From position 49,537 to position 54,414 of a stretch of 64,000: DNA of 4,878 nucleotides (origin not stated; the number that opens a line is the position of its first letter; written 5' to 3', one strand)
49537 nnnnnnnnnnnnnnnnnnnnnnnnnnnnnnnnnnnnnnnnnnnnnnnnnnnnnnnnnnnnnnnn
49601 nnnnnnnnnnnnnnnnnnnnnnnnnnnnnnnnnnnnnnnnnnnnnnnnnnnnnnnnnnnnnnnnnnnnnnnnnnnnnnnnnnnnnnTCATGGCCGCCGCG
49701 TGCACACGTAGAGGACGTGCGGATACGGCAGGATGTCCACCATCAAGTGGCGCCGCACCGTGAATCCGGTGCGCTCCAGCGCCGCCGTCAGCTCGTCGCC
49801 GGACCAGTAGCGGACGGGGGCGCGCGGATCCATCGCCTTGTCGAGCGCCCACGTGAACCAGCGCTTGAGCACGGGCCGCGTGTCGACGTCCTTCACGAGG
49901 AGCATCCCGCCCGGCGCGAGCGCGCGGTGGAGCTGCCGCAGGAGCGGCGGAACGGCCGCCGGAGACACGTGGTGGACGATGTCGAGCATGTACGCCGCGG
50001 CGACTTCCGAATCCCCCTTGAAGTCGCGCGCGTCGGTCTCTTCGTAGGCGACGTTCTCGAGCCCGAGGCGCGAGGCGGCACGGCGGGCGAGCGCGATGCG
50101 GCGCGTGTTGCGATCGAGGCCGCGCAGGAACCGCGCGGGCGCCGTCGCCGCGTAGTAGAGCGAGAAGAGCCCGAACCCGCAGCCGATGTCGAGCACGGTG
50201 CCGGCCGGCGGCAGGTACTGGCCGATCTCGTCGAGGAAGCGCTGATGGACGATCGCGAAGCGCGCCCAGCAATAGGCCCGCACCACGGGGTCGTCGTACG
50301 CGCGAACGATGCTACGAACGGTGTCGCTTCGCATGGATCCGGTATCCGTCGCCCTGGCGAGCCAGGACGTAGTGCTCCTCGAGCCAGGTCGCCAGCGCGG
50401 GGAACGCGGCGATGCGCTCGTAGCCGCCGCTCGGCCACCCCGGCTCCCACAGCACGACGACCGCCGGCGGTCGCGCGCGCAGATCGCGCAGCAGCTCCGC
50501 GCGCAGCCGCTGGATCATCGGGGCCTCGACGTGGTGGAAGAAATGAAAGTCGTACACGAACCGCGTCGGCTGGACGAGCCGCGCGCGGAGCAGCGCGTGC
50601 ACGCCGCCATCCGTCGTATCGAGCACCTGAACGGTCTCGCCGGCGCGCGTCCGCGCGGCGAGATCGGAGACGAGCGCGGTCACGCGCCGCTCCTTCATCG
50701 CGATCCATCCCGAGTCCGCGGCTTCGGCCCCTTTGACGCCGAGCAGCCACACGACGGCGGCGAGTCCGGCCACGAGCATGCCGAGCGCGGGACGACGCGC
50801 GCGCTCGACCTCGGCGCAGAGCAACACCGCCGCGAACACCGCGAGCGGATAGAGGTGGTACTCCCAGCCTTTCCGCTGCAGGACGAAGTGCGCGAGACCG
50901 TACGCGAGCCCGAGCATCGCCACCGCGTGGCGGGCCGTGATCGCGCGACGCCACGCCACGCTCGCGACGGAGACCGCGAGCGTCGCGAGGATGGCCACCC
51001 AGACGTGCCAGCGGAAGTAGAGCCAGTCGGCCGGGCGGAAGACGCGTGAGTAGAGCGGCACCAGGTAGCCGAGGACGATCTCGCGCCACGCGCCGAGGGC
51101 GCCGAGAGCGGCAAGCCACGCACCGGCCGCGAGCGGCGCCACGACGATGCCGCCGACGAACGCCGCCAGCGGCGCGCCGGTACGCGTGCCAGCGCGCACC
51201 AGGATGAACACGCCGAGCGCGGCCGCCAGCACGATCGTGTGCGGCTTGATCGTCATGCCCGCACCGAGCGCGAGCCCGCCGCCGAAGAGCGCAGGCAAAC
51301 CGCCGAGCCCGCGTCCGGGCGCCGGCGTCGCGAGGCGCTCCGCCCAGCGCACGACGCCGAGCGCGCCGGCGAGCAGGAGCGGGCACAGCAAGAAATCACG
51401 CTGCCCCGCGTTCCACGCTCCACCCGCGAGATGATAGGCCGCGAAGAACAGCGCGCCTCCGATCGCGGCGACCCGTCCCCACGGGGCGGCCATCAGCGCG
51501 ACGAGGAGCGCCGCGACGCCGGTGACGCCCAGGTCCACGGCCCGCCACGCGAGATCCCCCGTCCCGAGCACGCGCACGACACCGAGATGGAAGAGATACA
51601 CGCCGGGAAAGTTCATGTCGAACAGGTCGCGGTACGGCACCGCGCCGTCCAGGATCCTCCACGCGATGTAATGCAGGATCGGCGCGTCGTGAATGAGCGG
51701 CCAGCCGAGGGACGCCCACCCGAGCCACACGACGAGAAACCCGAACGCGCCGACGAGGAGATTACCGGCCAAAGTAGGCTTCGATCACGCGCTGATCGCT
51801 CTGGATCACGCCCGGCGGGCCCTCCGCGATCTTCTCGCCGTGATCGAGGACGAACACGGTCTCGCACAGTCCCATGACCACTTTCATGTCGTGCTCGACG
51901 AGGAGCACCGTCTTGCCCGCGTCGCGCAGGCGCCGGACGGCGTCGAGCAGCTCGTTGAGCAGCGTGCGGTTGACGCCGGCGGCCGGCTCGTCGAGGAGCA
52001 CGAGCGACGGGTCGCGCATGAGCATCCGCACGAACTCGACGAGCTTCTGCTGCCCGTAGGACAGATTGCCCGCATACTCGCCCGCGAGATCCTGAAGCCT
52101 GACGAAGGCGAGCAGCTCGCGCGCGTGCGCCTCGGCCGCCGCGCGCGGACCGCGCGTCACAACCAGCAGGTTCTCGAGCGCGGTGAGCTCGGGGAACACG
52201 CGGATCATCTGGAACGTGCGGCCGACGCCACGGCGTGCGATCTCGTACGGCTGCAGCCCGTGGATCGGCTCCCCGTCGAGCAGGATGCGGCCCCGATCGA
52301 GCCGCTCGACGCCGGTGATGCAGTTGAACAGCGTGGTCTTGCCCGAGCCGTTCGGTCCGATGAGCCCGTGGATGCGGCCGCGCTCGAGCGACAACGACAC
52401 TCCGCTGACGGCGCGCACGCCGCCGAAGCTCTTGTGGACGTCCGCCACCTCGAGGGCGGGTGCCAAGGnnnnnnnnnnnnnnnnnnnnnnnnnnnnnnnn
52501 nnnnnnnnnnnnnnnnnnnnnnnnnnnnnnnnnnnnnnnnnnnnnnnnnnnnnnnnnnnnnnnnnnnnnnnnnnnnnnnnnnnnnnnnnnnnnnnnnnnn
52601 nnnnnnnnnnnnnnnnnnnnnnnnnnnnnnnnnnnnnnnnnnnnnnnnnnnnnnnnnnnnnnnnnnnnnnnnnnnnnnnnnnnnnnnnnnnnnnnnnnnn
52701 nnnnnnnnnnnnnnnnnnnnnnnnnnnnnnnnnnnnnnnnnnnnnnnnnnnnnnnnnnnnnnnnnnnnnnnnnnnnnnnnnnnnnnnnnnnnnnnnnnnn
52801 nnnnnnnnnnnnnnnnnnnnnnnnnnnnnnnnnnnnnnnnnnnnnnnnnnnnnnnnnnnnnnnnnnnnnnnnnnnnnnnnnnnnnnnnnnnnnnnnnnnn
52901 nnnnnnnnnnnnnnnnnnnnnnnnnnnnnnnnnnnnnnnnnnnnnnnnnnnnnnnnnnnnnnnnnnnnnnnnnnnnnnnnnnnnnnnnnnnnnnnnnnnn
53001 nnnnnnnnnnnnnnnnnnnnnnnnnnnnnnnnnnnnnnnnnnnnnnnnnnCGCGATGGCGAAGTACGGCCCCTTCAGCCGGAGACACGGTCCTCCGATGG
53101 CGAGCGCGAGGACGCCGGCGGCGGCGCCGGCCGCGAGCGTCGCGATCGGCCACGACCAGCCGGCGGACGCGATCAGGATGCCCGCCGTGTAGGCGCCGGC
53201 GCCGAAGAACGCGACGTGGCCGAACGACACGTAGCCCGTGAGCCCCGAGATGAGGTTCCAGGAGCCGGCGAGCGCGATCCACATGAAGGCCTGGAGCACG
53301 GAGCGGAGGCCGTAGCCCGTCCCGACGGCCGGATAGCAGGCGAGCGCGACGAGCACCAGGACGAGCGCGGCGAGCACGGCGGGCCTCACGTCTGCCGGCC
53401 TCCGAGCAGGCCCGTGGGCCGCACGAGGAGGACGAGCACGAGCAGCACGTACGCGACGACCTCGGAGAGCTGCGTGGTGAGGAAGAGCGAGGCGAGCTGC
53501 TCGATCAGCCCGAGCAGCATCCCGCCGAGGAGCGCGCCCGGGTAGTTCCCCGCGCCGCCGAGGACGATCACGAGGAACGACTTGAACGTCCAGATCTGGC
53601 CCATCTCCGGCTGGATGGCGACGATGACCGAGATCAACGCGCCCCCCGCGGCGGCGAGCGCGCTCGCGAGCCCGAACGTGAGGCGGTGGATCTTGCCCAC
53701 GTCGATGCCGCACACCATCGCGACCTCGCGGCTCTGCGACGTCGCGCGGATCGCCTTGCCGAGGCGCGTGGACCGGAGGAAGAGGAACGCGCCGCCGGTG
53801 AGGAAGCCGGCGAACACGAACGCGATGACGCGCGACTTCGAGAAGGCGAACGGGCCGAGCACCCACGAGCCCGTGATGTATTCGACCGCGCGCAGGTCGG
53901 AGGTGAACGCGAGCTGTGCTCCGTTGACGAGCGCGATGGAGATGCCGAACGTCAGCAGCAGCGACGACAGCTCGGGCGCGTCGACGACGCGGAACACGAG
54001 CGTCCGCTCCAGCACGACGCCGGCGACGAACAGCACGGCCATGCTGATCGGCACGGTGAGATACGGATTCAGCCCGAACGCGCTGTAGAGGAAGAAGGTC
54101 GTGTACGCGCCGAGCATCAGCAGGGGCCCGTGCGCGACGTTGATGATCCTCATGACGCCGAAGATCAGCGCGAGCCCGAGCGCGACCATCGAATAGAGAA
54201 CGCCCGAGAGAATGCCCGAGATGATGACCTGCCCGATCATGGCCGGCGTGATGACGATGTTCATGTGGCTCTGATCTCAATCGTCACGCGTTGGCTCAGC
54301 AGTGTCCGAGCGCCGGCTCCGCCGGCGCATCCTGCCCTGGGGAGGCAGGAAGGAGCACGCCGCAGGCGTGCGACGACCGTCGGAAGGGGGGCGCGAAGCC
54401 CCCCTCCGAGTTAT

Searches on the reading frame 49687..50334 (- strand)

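Call 50: search_protein_families(library=pfam, proteins=[window:49687-50334:-], max_evalue=0.00001)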
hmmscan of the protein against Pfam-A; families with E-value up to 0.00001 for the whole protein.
window:49687-50334:- (215 aa): 7 families
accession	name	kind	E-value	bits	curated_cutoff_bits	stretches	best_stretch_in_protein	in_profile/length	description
PF13489.12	Methyltransf_23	-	1.1e-16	61.5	27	1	32-194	11-162/164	Methyltransferase domain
PF13649.12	Methyltransf_25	-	1.6e-15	58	27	1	47-143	1-97/97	Methyltransferase domain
PF08241.18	Methyltransf_11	-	2.4e-11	44.6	21.2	1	48-146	1-94/95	Methyltransferase domain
PF13847.12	Methyltransf_31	-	3.4e-11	43.5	27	1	45-158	5-121/145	Methyltransferase domain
PF08242.18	Methyltransf_12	-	2.6e-10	41.3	30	1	48-145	1-98/98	Methyltransferase domain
PF05175.20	MTS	-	5.2e-08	33.1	23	1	32-145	22-136/170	Methyltransferase small domain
PF02390.23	Methyltransf_4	-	1.5e-06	28.3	24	0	46-104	4-62/173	Putative methyltransferase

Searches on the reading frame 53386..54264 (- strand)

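Call 50: search_protein_families(library=pfam, proteins=[window:53386-54264:-], max_evalue=0.00001)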
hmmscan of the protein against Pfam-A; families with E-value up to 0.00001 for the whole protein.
window:53386-54264:- (292 aa): 1 family
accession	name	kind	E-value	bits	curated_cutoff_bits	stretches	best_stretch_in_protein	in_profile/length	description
PF02653.21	BPD_transp_2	-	2.8e-38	132.1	26.8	1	14-279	2-269/269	Branched-chain amino acid transport system / permease component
